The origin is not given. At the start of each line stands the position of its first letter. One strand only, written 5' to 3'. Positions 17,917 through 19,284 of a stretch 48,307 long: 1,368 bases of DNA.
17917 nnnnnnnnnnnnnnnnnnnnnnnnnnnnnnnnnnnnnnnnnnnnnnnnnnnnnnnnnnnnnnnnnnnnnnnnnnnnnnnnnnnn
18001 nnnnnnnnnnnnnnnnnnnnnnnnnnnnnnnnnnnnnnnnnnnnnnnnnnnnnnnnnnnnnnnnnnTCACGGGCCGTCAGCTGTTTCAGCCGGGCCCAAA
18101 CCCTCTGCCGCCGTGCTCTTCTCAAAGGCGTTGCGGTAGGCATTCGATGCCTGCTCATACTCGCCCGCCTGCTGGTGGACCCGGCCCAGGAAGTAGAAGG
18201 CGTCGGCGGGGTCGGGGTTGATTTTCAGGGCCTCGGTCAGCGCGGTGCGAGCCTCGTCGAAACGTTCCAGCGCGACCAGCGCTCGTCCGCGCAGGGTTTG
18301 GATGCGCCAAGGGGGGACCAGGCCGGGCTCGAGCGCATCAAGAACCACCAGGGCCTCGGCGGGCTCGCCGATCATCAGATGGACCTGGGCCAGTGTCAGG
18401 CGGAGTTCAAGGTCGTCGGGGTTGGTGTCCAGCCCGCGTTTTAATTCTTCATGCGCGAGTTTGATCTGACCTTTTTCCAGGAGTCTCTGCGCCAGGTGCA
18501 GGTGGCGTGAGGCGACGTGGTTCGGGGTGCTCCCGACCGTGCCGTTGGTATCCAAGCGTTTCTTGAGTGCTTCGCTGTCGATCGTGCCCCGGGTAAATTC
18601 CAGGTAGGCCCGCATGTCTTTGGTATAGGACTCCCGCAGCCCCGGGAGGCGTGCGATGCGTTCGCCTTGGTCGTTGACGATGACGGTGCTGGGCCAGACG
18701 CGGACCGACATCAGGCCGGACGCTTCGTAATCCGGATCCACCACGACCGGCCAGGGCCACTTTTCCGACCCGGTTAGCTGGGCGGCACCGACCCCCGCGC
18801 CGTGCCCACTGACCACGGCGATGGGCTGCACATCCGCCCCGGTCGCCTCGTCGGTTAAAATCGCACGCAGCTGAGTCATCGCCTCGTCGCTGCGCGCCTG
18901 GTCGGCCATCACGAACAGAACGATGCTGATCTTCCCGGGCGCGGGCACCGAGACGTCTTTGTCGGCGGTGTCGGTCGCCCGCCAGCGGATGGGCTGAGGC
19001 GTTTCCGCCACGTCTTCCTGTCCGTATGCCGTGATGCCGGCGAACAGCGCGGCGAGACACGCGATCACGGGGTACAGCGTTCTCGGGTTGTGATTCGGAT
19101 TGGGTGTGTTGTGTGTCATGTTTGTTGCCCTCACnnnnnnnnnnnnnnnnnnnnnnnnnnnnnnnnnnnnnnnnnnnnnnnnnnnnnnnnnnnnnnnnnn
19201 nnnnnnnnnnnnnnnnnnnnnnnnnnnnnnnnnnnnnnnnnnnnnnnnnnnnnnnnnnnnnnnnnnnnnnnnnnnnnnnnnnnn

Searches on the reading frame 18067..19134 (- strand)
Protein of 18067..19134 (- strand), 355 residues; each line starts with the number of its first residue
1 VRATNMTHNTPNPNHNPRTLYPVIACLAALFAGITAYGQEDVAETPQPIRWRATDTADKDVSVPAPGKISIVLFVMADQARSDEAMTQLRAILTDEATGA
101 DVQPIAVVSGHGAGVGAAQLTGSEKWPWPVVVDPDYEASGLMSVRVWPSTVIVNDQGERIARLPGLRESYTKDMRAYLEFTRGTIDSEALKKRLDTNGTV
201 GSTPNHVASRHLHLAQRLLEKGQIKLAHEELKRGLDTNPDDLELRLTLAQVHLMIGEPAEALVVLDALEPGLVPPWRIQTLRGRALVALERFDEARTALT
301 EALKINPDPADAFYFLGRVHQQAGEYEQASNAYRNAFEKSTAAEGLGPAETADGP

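Call 4: search_protein_families(library=pfam, proteins=[window:18067-19134:-], max_evalue=0.1)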
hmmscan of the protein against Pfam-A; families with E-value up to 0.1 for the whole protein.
window:18067-19134:- (355 aa): 28 families (the best 25 are shown)
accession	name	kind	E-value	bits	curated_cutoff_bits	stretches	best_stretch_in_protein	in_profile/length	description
PF14559.12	TPR_19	-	2.3e-17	63.5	25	2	218-268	1-51/68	Tetratricopeptide repeat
PF07719.23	TPR_2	-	2.4e-16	58.9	27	2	280-308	5-33/34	Tetratricopeptide repeat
PF13428.12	TPR_14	-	5.2e-16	58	23.5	2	277-318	2-43/44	Tetratricopeptide repeat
PF13432.12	TPR_16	-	6.2e-15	55.8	32.7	2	281-330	2-51/65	Tetratricopeptide repeat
PF13414.12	TPR_11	-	6.2e-15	55.1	26.8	2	283-324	1-42/42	TPR repeat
PF09976.15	TPR_21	-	2.7e-12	47.3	25.5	1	211-304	79-174/193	Tetratricopeptide repeat-like domain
PF00515.34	TPR_1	-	5.8e-11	42.2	27.8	2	280-308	5-33/34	Tetratricopeptide repeat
PF13181.12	TPR_8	-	1.3e-10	41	25.7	2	278-308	3-33/34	Tetratricopeptide repeat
PF12895.13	ANAPC3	-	1.4e-10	41.8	27.2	1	203-266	19-80/82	Anaphase-promoting complex, cyclosome, subunit 3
PF13424.12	TPR_12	-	3.1e-08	34.1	30.1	1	281-338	8-73/77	Tetratricopeptide repeat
PF23914.1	TPR_CcmH_CycH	-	3.1e-07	30.8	42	1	297-338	37-78/158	Cytochrome c-type biogenesis protein H TPR domain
PF25063.1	ARM_TT21_C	-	3.2e-07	30.9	35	1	189-341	4-160/209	Tetratricopeptide repeat protein 21 C-terminal ARM domain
PF13431.12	TPR_17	-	3.6e-07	30.4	24.4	1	299-329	2-32/34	Tetratricopeptide repeat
PF16918.11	PknG_TPR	-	1e-06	28.2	27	1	238-307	90-159/340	Protein kinase G tetratricopeptide repeat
PF14561.12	TPR_20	-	2.5e-05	24.9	25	1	229-264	9-44/90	Tetratricopeptide repeat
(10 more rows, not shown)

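Call 9: search_protein_families(library=ncbifam, proteins=[window:18067-19134:-], max_evalue=0.01)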
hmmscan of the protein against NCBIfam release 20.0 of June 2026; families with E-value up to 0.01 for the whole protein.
window:18067-19134:- (355 aa): 19 families
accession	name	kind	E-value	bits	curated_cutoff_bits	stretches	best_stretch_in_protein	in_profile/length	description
TIGR02917.1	PEP_TPR_lipo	equivalog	7.8e-14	50.5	312.2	2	285-338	168-221/899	XrtA/PEP-CTERM system TPR-repeat protein PrsT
NF040959.1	MamA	equivalog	7.3e-13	48.4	200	1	212-338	41-167/204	magnetosome protein MamA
NF052415.1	T3SS_chap_SctY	equivalog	1.4e-11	44.8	70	2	242-336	6-103/106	type III secretion apparatus assembly chaperone SctY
TIGR02521.1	type_IV_pilW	equivalog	2.4e-11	43.6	154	2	291-338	46-93/234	type IV pilus biogenesis/stability protein PilW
TIGR00540.1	TPR_hemY_coli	hypoth_equivalog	2.9e-06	26.3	142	1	283-336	333-385/385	heme biosynthesis-associated TPR protein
NF008757.0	PRK11788.1-5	equivalog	3.1e-06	26.6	363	1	288-340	192-244/388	lipopolysaccharide assembly protein LapB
NF008520.0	PRK11447.1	equivalog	3.5e-06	25.1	858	0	275-341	269-334/1157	cellulose synthase complex outer membrane protein BcsC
NF033762.1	social_mot_Tgl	equivalog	6.6e-06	25.6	225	1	287-337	77-127/252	social motility TPR repeat lipoprotein Tgl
NF008391.2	PRK11189.1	equivalog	9e-06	25.4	250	1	294-338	83-127/297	lipoprotein NlpI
TIGR02552.1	LcrH_SycD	equivalog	3.2e-05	23.7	104.8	0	291-337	33-79/136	SycD/LcrH family type III secretion system chaperone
NF008755.0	PRK11788.1-3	equivalog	4.6e-05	22.9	430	0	290-338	50-98/388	lipopolysaccharide assembly protein LapB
NF033920.0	C39_PA2778_fam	equivalog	0.00028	20.4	150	0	282-338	196-252/255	PA2778 family cysteine peptidase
NF041522.1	TPR_sll0314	equivalog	0.00033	20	225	0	288-339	192-243/275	Sll0314/Alr1548 family TPR repeat-containing protein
NF047371.1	FlcA_CTERM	equivalog_domain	0.00044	18.8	300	1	289-343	326-380/646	periplasmic flagellar collar protein FlcA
TIGR03939.1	PGA_TPR_OMP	equivalog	0.00047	18.5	366.65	1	199-297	387-484/800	poly-beta-1,6 N-acetyl-D-glucosamine export porin PgaA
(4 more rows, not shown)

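Call 17: find_homologous_proteins(query=window:18067-19134:-, max_evalue=0.001)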
Query window:18067-19134:- (355 aa): 55 proteins with E <= 0.001 among 8000 candidates.
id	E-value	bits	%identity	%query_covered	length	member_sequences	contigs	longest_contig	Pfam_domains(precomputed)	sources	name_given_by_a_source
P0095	7.7e-231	783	100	99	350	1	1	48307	PF25063.1,PF13431.13,PF09976.16,PF23914.2,PF13414.13,PF16918.12,PF13428.13,PF14559.13,PF00515.35,PF12895.14,PF13424.13,PF13432.13,PF13181.13,PF14561.13,PF07719.24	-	-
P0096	1.6e-179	614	82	93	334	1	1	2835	PF25063.1,PF13431.13,PF09976.16,PF23914.2,PF13414.13,PF16918.12,PF13428.13,PF14559.13,PF00515.35,PF12895.14,PF13424.13,PF13432.13,PF13181.13,PF07719.24,PF13174.13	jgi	-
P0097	3.3e-173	594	75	98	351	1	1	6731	PF25063.1,PF13431.13,PF09976.16,PF13414.13,PF16918.12,PF13428.13,PF14559.13,PF00515.35,PF12895.14,PF13424.13,PF13432.13,PF13181.13,PF07719.24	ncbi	-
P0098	2.2e-161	555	72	99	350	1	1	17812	PF14559.13,PF25063.1,PF13431.13,PF13414.13,PF16918.12,PF00515.35,PF13424.13,PF13432.13,PF13428.13,PF07719.24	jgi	jgi:tetratricopeptide (TPR) repeat protein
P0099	6.2e-156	537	69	99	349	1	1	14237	PF25063.1,PF13431.13,PF09976.16,PF23914.2,PF13414.13,PF16918.12,PF13428.13,PF14559.13,PF00515.35,PF12895.14,PF13424.13,PF13432.13,PF13181.13,PF07719.24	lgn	-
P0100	9.9e-148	510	68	98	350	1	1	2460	PF14559.13,PF13431.13,PF13414.13,PF00515.35,PF13424.13,PF13432.13,PF13428.13,PF07719.24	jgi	-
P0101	9.0e-141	487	65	98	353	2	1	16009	PF25063.1,PF09976.16,PF13414.13,PF16918.12,PF13428.13,PF14559.13,PF00515.35,PF12895.14,PF13424.13,PF13432.13,PF13181.13,PF07719.24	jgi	jgi:tetratricopeptide (TPR) repeat protein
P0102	7.3e-136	471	62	95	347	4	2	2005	PF25063.1,PF13431.13,PF09976.16,PF23914.2,PF13414.13,PF16918.12,PF13176.13,PF13428.13,PF14559.13,PF13371.13,PF00515.35,PF12895.14,PF13424.13,PF13432.13,PF13181.13,PF07719.24,PF13174.13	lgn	-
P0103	1.2e-131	457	62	97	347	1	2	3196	PF13431.13,PF09976.16,PF23914.2,PF13414.13,PF16918.12,PF13176.13,PF13428.13,PF14559.13,PF13371.13,PF00515.35,PF12895.14,PF13424.13,PF13432.13,PF13181.13,PF07719.24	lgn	-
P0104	2.2e-131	456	60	94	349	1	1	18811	PF25063.1,PF13431.13,PF09976.16,PF23914.2,PF13414.13,PF16918.12,PF13176.13,PF13428.13,PF14559.13,PF13371.13,PF00515.35,PF12895.14,PF13424.13,PF13432.13,PF13181.13,PF07719.24,PF13174.13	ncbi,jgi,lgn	-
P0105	4.1e-129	449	60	98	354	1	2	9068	PF14559.13,PF25063.1,PF09976.16,PF23914.2,PF16918.12,PF00515.35,PF12895.14,PF13424.13,PF13432.13,PF13428.13,PF07719.24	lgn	-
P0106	2.0e-117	410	56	96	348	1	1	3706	PF25063.1,PF13431.13,PF23914.2,PF13414.13,PF13428.13,PF14559.13,PF13371.13,PF00515.35,PF12895.14,PF13424.13,PF13432.13,PF13181.13,PF07719.24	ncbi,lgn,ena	-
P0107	3.0e-116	406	56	94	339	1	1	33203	PF14559.13,PF25063.1,PF13414.13,PF13371.13,PF00515.35,PF13424.13,PF13432.13,PF13428.13,PF13181.13,PF07719.24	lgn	-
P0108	7.7e-115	402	56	94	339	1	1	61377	PF25063.1,PF13431.13,PF23914.2,PF13414.13,PF13428.13,PF14559.13,PF13371.13,PF00515.35,PF12895.14,PF13424.13,PF13432.13,PF13181.13,PF07719.24,PF13174.13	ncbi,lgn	-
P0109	4.8e-113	396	57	91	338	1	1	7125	PF25063.1,PF13431.13,PF23914.2,PF13414.13,PF13428.13,PF14559.13,PF13371.13,PF00515.35,PF13424.13,PF13432.13,PF13181.13,PF07719.24,PF13174.13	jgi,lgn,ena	-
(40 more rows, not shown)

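Call 40: predict_structure(alignment_id=A2)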
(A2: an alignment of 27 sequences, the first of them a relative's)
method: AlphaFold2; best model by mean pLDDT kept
length: 350 residues; sequences in the alignment: 27
mean_pLDDT: 86.9   pTM: 0.50
mean pLDDT of the five models: 86.9, 86.9, 84.9, 83.5, 83.4
residues with pLDDT >= 90: 250; 70-90: 44; 50-70: 35; < 50: 21
segments of 3 or more residues with pLDDT < 50: 1-5, 29-38, 348-350
pLDDT, mean of each block of 10 residues (from residue 1): 45 60 63 46 92 95 95 93 90 78 94 91 95 94 95 94 91 93 92 68 92 96 97 94 97 97 90 96 98 95 93 98 97 84 53
secondary structure, 60 per line:
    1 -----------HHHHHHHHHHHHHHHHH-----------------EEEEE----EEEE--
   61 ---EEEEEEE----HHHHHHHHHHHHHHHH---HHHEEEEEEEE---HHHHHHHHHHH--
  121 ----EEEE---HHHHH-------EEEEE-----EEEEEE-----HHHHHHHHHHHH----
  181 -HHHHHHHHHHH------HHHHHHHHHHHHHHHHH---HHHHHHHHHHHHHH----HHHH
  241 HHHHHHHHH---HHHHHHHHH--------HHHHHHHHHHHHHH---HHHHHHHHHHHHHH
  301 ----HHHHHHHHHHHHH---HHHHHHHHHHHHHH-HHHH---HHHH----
elements in order: H12-28 E46-50 E55-58 E64-70 H75-90 E97-104 H108-118 E125-128 H132-136 E144-148 E154-159 H165-176 H182-192 H199-215 H219-232 H237-249 H253-261 H270-283 H287-300 H305-317 H321-334 H336-339 H343-346

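Call 45: fold_search(model_id=the predicted structure, library=pdb)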
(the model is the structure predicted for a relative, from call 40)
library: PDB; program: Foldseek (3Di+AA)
matches with E <= 10: 1818; with E <= 0.001: 252
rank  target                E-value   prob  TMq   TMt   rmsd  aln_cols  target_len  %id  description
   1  3qou                  7.6e-07  1.00  0.25  0.31  17.4       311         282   14  Crystal Structure of E. coli YbbN (released 2011-02-23)
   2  2l5o_MODEL_1_A        1.4e-06  1.00  0.36  0.77   3.4       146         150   17  Solution Structure of a Putative Thioredoxin from Neisseria meningitidis (released 2010-12-15)
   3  3gl3_C                1.8e-06  1.00  0.34  0.80   2.4       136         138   13  Crystal structure of a putative Thiol:disulfide interchange protein DsbE from Chlorobium tepidum (released 2009-03-31)
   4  1su9_B                2.0e-06  1.00  0.33  0.79   2.7       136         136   18  Reduced structure of the soluble domain of ResA (released 2004-05-11)
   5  6b85_A                2.1e-06  1.00  0.35  0.54   8.0       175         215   23  Crystal structure of transmembrane protein TMHC4_R (released 2018-03-14)
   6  3qdn_A                2.1e-06  1.00  0.26  0.31  17.8       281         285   16  Putative thioredoxin protein from Salmonella typhimurium (released 2011-02-09)
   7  2h1b_A                2.7e-06  1.00  0.35  0.81   2.7       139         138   17  ResA E80Q (released 2006-09-19)
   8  2h19_A                3.2e-06  1.00  0.33  0.77   2.6       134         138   19  Crystal Structure of ResA Cys77Ala Variant (released 2006-09-19)
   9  3gl3_D                3.8e-06  1.00  0.35  0.82   2.7       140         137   13  Crystal structure of a putative Thiol:disulfide interchange protein DsbE from Chlorobium tepidum (released 2009-03-31)
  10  3c73_B                4.2e-06  1.00  0.33  0.78   2.5       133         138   17  Structure of CEHC variant ResA (released 2008-08-12)
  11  8far_A                4.5e-06  1.00  0.32  0.76   3.2       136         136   29  Accurate computational design of genetically encoded 3D protein crystals (released 2023-11-01)
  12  1st9_A                4.5e-06  1.00  0.34  0.81   2.8       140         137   18  Crystal Structure of a Soluble Domain of ResA in the Oxidised Form (released 2004-05-11)
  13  2f9s_A                4.5e-06  1.00  0.34  0.80   2.8       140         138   18  2nd Crystal Structure Of A Soluble Domain Of ResA In The Oxidised Form (released 2006-04-18)
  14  3erw_A                5.2e-06  1.00  0.33  0.80   2.7       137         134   15  Crystal Structure of StoA from Bacillus subtilis (released 2009-01-20)
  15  3c73_A                5.2e-06  1.00  0.33  0.79   2.6       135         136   18  Structure of CEHC variant ResA (released 2008-08-12)
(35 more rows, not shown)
